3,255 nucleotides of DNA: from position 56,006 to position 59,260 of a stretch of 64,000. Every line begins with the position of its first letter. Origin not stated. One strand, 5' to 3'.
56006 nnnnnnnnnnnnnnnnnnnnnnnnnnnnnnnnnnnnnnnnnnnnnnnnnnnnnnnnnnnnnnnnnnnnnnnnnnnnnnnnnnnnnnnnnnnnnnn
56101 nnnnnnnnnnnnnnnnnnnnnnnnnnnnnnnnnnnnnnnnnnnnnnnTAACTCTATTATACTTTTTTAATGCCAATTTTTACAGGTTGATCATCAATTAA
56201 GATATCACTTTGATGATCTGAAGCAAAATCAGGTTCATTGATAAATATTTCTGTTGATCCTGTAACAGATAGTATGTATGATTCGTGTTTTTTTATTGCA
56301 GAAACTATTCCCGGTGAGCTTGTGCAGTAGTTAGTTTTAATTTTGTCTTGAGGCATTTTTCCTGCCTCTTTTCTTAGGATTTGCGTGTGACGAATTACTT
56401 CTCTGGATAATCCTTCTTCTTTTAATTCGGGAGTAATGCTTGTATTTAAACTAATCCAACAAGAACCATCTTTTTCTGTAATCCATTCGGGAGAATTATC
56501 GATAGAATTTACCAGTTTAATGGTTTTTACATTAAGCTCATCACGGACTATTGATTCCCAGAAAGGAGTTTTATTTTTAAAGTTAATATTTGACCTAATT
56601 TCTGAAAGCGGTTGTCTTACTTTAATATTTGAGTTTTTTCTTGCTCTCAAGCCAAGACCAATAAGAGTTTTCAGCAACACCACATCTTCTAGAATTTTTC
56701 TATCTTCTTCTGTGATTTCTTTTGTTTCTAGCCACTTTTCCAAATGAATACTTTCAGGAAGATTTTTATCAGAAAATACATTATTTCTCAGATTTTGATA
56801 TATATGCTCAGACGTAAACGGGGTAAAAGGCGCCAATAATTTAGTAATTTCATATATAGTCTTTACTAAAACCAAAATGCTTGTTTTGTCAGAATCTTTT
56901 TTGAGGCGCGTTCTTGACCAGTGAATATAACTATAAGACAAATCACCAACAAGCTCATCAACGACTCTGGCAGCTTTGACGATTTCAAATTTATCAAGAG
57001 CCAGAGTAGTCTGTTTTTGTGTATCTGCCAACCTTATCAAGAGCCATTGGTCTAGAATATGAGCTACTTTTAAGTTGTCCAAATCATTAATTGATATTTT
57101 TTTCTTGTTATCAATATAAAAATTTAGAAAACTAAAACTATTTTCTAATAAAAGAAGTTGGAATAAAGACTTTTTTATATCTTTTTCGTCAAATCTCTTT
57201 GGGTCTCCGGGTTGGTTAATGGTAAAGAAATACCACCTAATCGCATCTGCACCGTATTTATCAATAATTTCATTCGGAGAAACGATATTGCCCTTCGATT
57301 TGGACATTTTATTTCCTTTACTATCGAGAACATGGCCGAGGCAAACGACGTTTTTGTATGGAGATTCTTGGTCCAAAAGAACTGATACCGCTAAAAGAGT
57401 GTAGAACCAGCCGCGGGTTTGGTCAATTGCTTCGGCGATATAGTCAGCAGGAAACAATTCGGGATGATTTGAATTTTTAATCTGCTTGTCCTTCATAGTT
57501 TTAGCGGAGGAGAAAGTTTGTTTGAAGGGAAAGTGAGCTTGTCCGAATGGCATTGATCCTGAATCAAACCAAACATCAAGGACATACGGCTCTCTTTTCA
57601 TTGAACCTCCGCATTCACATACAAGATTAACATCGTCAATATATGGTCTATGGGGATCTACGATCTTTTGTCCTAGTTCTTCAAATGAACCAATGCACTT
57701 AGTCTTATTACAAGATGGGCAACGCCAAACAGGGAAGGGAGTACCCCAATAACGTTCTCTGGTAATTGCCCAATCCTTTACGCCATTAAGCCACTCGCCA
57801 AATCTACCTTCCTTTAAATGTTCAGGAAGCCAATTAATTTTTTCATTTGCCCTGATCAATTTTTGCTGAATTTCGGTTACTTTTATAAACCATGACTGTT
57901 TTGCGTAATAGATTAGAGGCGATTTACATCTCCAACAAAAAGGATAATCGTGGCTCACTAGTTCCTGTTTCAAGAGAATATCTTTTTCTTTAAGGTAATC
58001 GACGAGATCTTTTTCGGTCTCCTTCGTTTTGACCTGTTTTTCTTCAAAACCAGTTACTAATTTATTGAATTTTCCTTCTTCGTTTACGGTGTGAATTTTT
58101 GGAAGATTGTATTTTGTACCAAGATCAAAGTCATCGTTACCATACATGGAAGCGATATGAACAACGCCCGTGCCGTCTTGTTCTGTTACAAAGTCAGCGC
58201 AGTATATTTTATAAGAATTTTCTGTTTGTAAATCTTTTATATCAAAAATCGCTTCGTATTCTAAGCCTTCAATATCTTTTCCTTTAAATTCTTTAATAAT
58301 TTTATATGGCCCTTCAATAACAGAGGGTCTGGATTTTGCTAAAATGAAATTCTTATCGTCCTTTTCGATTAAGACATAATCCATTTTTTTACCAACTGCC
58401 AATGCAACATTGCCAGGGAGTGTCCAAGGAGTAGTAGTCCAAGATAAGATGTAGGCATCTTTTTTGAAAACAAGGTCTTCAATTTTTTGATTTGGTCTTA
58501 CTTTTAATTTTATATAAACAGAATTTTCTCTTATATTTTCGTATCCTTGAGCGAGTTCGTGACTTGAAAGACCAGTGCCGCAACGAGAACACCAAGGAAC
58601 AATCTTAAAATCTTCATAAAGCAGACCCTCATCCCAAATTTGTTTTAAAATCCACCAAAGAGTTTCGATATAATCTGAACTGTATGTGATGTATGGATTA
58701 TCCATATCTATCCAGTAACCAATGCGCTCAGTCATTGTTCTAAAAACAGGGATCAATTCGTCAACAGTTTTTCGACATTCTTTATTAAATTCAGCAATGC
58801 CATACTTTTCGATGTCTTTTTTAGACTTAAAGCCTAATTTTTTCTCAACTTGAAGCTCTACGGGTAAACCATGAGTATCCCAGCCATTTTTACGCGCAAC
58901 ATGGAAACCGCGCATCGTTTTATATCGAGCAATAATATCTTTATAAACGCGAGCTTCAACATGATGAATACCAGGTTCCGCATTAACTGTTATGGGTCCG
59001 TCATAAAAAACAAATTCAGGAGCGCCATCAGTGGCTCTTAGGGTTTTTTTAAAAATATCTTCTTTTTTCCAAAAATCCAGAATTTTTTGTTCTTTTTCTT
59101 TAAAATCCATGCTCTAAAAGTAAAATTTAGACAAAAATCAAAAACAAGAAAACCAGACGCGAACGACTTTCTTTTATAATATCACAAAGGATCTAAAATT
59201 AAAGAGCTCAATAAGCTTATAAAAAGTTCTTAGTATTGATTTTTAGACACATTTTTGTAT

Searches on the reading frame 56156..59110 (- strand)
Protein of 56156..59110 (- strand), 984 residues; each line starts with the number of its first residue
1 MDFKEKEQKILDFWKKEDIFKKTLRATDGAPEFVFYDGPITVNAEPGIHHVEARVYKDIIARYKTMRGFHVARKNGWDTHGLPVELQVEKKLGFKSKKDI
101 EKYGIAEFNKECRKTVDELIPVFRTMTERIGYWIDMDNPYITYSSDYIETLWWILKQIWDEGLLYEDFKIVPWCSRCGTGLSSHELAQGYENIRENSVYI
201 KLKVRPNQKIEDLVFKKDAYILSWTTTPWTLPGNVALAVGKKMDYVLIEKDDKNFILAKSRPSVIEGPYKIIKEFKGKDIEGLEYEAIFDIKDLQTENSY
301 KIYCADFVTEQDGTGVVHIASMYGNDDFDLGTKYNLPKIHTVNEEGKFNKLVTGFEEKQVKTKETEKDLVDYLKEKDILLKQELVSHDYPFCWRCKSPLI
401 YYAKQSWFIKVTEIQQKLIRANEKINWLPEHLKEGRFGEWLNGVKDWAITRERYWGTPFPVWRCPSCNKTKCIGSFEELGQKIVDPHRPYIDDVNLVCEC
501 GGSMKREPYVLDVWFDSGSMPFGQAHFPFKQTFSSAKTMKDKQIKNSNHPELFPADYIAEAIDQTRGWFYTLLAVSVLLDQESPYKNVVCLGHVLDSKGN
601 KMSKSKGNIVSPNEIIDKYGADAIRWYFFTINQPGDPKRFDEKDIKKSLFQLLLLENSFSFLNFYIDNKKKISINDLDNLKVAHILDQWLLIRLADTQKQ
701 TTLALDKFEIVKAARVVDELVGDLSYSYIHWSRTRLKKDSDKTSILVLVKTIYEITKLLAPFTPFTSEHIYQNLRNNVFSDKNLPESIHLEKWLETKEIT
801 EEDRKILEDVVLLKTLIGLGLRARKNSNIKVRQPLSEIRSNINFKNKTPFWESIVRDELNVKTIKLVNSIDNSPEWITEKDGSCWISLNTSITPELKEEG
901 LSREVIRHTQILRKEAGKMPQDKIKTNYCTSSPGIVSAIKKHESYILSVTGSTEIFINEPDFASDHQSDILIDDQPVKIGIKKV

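Call 23: find_homologous_proteins(query=window:56156-59110:-, max_evalue=1e-100)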
Query window:56156-59110:- (984 aa): 8000 proteins with E <= 1e-100 among 8000 candidates; the best 120 are listed.
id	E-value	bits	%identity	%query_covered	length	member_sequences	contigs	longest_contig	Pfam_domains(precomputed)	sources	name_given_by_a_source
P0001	0.0e+0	2288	100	100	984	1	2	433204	PF09334.18,PF08264.20,PF01921.25,PF00133.29,PF19302.5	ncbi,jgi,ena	ncbi:MAG: isoleucine--tRNA ligase [Candidatus Paceibacterota bacterium]|jgi:isoleucyl-tRNA synthetas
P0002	0.0e+0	2058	88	100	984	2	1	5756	PF09334.18,PF08264.20,PF01921.25,PF00133.29,PF19302.5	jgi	jgi:isoleucyl-tRNA synthetase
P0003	0.0e+0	2056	90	100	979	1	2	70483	PF09334.18,PF08264.20,PF01921.25,PF00133.29,PF19302.5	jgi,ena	-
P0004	0.0e+0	2033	87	100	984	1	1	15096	PF09334.18,PF08264.20,PF01921.25,PF00133.29,PF19302.5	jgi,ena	-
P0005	0.0e+0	1469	64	100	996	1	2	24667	PF09334.18,PF01406.26,PF08264.20,PF01921.25,PF00133.29,PF19302.5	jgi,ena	-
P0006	0.0e+0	1461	63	100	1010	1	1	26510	PF09334.18,PF08264.20,PF01921.25,PF00133.29,PF19302.5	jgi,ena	-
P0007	0.0e+0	1459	64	100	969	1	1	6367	PF09334.18,PF08264.20,PF00133.29,PF19302.5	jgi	jgi:isoleucyl-tRNA synthetase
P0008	0.0e+0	1445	64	100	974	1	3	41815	PF09334.18,PF08264.20,PF00133.29,PF19302.5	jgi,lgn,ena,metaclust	metaclust:\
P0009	0.0e+0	1431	63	100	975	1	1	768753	PF09334.18,PF01406.26,PF08264.20,PF01921.25,PF00133.29,PF19302.5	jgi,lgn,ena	-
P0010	0.0e+0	1380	60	100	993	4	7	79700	PF09334.18,PF01406.26,PF08264.20,PF01921.25,PF00133.29,PF19302.5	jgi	jgi:isoleucyl-tRNA synthetase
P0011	0.0e+0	1364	59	100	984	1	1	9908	PF09334.18,PF08264.20,PF01921.25,PF00133.29,PF19302.5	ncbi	-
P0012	0.0e+0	1354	59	100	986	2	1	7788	PF09334.18,PF08264.20,PF01921.25,PF00133.29,PF19302.5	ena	-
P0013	0.0e+0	1331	60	100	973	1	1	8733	PF09334.18,PF08264.20,PF00133.29,PF19302.5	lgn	-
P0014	0.0e+0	1329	58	100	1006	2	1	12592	PF09334.18,PF08264.20,PF01921.25,PF00133.29,PF19302.5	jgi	-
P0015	0.0e+0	1307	57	100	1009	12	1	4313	PF09334.18,PF08264.20,PF01921.25,PF00133.29,PF19302.5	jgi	-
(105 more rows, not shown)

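Call 24: find_encoding_contigs(protein=P0002, flank=3000, max_places=4)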
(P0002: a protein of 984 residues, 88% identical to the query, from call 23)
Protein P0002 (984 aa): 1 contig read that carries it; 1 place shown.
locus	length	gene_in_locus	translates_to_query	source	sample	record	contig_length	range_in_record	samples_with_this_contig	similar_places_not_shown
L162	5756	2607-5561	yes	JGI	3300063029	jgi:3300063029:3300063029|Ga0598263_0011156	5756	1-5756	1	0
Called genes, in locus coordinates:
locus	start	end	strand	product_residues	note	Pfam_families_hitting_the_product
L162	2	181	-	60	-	?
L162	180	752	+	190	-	PF04542:Sigma70_r2, PF08281:Sigma70_r4_2, PF04545:Sigma70_r4 (weak)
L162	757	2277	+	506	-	-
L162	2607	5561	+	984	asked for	PF00133:tRNA-synt_1, PF09334:tRNA-synt_1g, PF01921:tRNA-synt_1f (weak), PF08264:Anticodon_1, PF19302:DUF5915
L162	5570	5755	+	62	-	?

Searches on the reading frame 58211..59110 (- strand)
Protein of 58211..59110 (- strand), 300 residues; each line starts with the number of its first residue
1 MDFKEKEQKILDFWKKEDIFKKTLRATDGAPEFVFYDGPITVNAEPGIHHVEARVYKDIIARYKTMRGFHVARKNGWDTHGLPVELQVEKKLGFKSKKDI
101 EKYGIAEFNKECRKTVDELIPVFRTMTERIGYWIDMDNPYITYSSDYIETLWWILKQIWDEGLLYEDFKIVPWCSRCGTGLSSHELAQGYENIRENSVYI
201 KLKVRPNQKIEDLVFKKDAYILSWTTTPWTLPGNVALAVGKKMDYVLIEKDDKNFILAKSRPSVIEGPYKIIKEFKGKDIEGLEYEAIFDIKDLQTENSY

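Call 10: find_related_loci(query=window:58211-59110:-, collection=genome_contigs, flank=4000)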
Query window:58211-59110:- (300 aa) in genome_contigs; peptide patterns used: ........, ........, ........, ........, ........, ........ (x = any residue, [..] = any of these).
295 stretches matched a pattern; 197 encode a relative of the query (tblastn E <= 1e-3); the best 80 are kept; 80 distinct loci.
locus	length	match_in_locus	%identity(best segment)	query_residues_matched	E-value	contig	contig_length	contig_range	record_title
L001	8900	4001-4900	68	1-300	9e-137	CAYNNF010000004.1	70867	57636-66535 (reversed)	MAG TPA_asm: uncultured Candidatus Saccharibacteria bacterium isolate SRP178699_co1_596 genome assembly, contig: NODE_28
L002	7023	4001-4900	67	1-300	1e-135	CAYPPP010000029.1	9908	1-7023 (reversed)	MAG TPA_asm: uncultured Candidatus Saccharibacteria bacterium isolate SRP191223_co1_67 genome assembly, contig: NODE_815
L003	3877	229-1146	59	1-300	3e-128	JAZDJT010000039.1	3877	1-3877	MAG: Patescibacteria group bacterium isolate MEGAHIT-group-0.50 k141_10597564, whole genome shotgun sequence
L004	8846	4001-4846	59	1-291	3e-119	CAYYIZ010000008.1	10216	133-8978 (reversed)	MAG TPA_asm: uncultured Candidatus Saccharibacteria bacterium isolate binchicken_co34_538 genome assembly, contig: NODE_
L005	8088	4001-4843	59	2-291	5e-119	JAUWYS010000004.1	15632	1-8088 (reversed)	MAG: bacterium isolate CSMAG_2716 CSMAG_2716_k141_953805_length_15632_cov_5.1505, whole genome shotgun sequence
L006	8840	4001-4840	58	2-290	1e-115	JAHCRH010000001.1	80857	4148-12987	MAG: Patescibacteria group bacterium isolate CR_Bin_053 NODE_1_length_80857_cov_12.346942, whole genome shotgun sequence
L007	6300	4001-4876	57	2-300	7e-116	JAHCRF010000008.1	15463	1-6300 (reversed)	MAG: Patescibacteria group bacterium isolate CR_Bin_039 NODE_8_length_15463_cov_17.909593, whole genome shotgun sequence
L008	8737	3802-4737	56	1-292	7e-116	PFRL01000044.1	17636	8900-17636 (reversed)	MAG: Parcubacteria group bacterium CG_4_9_14_0_2_um_filter_35_11 CG_4_9_14_0.2_um_filter_scaffold_1197_c, whole genome s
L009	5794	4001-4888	56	1-291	5e-116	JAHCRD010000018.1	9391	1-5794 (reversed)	MAG: Patescibacteria group bacterium isolate CR_Bin_021 NODE_18_length_9391_cov_6.217844, whole genome shotgun sequence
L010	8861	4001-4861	62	2-289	3e-115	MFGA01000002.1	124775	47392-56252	MAG: Candidatus Falkowbacteria bacterium RIFOXYA2_FULL_38_12 rifoxya2_full_scaffold_108, whole genome shotgun sequence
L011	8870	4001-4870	60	1-294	1e-114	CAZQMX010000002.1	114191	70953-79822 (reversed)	MAG TPA_asm: uncultured Candidatus Saccharibacteria bacterium isolate SRP200020_co3_5 genome assembly, contig: NODE_166_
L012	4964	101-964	57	2-298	2e-113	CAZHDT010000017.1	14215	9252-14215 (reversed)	MAG TPA_asm: uncultured Gammaproteobacteria bacterium isolate SRP178699_co1_236 genome assembly, contig: NODE_5595_lengt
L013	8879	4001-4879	57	1-300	5e-112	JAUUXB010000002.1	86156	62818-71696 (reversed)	MAG: bacterium isolate CSMAG_54 CSMAG_54_k141_1068573_length_86156_cov_8.9301, whole genome shotgun sequence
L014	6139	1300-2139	56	1-289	7e-111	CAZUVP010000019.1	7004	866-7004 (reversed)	MAG TPA_asm: uncultured Candidatus Saccharibacteria bacterium isolate binchicken_co100_430 genome assembly, contig: NODE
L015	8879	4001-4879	56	1-300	3e-110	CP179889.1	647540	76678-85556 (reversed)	MAG: Candidatus Nealsonbacteria bacterium isolate ER8H12parc2 chromosome, complete genome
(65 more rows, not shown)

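Call 14: find_related_loci(query=window:58211-59110:-, collection=metagenome_contigs, flank=3000)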
Query window:58211-59110:- (300 aa) in metagenome_contigs; peptide patterns used: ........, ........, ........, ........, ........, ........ (x = any residue, [..] = any of these).
450 stretches matched a pattern; 269 encode a relative of the query (tblastn E <= 1e-3); the best 80 are kept; 80 distinct loci.
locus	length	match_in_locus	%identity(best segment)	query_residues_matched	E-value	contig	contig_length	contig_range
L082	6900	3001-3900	89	1-300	0e+0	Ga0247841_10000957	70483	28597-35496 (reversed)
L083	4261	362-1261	87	1-300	0e+0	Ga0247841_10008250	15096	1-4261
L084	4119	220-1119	75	1-300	4e-161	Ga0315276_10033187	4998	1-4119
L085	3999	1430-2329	75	1-300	2e-163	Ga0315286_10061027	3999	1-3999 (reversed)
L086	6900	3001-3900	74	1-300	1e-156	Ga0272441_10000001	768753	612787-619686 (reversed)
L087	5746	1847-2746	73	1-300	2e-153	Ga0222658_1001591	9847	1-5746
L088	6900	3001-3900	72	1-300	3e-153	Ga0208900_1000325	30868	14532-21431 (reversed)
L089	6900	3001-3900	68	1-300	1e-137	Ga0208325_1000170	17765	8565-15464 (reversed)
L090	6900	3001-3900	68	1-300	7e-137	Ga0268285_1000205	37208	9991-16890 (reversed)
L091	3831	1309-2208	67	1-300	4e-139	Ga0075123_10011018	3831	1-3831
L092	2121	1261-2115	72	1-285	2e-143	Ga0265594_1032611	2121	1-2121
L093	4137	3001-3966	57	1-300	2e-122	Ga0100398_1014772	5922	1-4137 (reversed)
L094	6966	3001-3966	57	1-300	1e-121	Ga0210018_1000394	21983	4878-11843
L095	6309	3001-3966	57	1-300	1e-121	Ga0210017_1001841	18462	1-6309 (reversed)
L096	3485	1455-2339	60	1-300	3e-123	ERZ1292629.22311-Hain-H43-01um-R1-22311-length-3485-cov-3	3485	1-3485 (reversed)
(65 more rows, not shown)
